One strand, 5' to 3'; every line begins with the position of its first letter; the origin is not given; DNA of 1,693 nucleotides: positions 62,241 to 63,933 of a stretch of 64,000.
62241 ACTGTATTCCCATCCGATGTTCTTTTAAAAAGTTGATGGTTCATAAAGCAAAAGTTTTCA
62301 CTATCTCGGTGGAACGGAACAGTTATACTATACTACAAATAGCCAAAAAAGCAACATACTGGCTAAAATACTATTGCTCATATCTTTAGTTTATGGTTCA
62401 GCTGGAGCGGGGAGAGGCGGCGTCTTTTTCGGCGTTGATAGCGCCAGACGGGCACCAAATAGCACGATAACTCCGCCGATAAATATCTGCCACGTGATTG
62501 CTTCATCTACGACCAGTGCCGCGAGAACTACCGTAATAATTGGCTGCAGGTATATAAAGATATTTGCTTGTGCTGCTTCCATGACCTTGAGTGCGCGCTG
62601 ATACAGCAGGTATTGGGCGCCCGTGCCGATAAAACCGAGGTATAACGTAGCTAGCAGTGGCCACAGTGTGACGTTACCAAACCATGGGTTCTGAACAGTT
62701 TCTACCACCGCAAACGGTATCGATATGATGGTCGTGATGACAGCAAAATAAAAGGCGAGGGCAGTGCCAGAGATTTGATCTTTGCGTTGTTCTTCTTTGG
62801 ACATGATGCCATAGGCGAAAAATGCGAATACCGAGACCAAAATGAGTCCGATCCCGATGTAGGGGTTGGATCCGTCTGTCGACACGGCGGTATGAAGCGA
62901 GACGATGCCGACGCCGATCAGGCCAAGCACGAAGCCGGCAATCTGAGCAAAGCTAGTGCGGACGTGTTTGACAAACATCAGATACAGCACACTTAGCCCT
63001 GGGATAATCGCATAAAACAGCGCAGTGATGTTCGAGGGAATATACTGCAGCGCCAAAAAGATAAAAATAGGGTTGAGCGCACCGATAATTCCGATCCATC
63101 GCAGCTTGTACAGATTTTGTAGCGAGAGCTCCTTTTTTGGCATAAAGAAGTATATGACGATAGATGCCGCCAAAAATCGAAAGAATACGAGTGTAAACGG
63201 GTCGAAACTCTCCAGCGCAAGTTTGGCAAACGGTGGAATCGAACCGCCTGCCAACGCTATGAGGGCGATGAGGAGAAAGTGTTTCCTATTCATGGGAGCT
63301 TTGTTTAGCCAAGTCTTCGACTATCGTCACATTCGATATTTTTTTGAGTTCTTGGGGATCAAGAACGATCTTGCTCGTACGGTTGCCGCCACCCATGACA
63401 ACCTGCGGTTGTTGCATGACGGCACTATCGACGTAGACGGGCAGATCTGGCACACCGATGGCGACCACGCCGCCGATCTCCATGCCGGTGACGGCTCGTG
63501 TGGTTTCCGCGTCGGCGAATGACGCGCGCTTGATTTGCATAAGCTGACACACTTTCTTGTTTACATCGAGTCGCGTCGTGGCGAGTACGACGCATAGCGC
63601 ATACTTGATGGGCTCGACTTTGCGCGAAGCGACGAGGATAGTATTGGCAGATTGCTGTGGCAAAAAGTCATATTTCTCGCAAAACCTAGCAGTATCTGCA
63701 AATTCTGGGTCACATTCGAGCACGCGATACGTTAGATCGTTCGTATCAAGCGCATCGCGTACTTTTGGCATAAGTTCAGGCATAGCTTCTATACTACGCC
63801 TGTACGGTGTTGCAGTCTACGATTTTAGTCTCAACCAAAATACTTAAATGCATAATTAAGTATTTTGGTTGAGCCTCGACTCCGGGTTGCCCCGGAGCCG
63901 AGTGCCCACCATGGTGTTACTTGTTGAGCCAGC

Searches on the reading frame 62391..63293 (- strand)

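Call 16: search_protein_families(library=pfam, proteins=[window:62391-63293:-], max_evalue=0.001)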
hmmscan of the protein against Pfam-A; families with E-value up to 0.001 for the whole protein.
window:62391-63293:- (300 aa): 1 family
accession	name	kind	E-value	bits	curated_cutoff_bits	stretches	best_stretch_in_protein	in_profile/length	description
PF00892.27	EamA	-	1.8e-33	116.1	28.2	2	146-284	2-133/135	EamA-like transporter family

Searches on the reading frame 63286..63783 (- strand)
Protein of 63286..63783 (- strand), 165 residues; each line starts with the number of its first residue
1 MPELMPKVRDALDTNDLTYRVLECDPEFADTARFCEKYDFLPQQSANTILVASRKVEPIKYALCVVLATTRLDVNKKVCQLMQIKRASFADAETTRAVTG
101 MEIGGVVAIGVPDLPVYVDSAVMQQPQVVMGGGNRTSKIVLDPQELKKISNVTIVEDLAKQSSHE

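Call 16: search_protein_families(library=pfam, proteins=[window:63286-63783:-], max_evalue=0.001)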
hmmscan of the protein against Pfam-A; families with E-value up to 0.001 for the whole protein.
window:63286-63783:- (165 aa): 1 family
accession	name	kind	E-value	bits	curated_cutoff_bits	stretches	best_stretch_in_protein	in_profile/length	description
PF04073.20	tRNA_edit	-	5e-21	75.5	25.5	1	26-148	2-122/123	Aminoacyl-tRNA editing domain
